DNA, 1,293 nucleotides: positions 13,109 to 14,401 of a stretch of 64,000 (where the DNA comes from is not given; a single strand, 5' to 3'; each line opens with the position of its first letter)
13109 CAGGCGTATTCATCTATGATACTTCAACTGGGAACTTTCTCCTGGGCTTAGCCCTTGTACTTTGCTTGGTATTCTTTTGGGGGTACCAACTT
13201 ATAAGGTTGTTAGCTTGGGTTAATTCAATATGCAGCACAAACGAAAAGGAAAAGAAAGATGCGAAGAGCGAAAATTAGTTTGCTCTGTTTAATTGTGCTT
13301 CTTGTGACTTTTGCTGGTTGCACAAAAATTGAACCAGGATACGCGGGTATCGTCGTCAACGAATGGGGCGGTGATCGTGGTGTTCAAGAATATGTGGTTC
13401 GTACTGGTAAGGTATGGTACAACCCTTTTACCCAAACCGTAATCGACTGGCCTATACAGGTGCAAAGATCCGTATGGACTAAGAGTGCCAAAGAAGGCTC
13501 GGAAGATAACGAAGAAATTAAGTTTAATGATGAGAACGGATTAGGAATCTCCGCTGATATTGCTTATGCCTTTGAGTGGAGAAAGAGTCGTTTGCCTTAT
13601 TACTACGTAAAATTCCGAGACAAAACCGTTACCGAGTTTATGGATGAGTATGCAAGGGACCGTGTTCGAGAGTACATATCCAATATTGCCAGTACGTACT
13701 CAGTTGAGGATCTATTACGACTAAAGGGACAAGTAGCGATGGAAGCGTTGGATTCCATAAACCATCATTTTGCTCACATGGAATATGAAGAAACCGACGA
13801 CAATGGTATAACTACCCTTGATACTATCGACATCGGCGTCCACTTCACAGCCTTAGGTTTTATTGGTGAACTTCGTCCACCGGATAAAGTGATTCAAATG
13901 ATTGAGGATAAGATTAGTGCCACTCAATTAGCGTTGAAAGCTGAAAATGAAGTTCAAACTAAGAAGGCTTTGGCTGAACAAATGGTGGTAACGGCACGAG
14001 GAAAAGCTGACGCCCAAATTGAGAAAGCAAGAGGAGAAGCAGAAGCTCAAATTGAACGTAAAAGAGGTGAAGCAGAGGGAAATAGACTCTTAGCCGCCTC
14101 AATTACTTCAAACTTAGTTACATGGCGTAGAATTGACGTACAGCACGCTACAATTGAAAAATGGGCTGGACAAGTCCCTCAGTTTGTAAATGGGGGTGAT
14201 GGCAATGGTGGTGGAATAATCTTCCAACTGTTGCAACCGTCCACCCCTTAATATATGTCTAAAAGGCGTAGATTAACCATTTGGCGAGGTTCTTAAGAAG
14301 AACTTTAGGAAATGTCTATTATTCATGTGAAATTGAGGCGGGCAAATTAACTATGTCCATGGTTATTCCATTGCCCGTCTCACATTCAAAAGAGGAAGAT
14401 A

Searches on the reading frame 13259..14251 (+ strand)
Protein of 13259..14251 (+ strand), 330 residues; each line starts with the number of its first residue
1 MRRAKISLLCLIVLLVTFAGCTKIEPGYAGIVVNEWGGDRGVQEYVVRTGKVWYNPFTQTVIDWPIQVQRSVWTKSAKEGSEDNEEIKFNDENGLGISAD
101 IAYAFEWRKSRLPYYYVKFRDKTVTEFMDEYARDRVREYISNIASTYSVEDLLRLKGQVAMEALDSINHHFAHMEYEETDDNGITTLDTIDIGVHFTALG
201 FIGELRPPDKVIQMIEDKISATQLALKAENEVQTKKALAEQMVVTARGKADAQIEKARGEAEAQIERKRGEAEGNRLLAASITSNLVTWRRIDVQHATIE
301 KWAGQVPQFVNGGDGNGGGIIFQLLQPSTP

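Call 13: search_protein_families(library=phrogs, proteins=[window:13259-14251:+])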
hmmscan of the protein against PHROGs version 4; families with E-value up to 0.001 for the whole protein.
window:13259-14251:+ (330 aa): 2 families
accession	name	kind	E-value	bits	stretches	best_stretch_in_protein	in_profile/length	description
phrog_200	-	other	1.5e-46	160.2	1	5-316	83-352/379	lipoprotein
phrog_21428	-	unknown function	4.5e-08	33.9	1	8-54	8-53/63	-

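Call 39: find_related_loci(query=window:13259-14251:+, collection=viral_contigs, flank=10000)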
Query window:13259-14251:+ (330 aa) in viral_contigs; peptide patterns used: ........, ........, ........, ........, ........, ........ (x = any residue, [..] = any of these).
2 stretches matched a pattern, but none encodes a relative of the query by tblastn (E <= 1e-3).
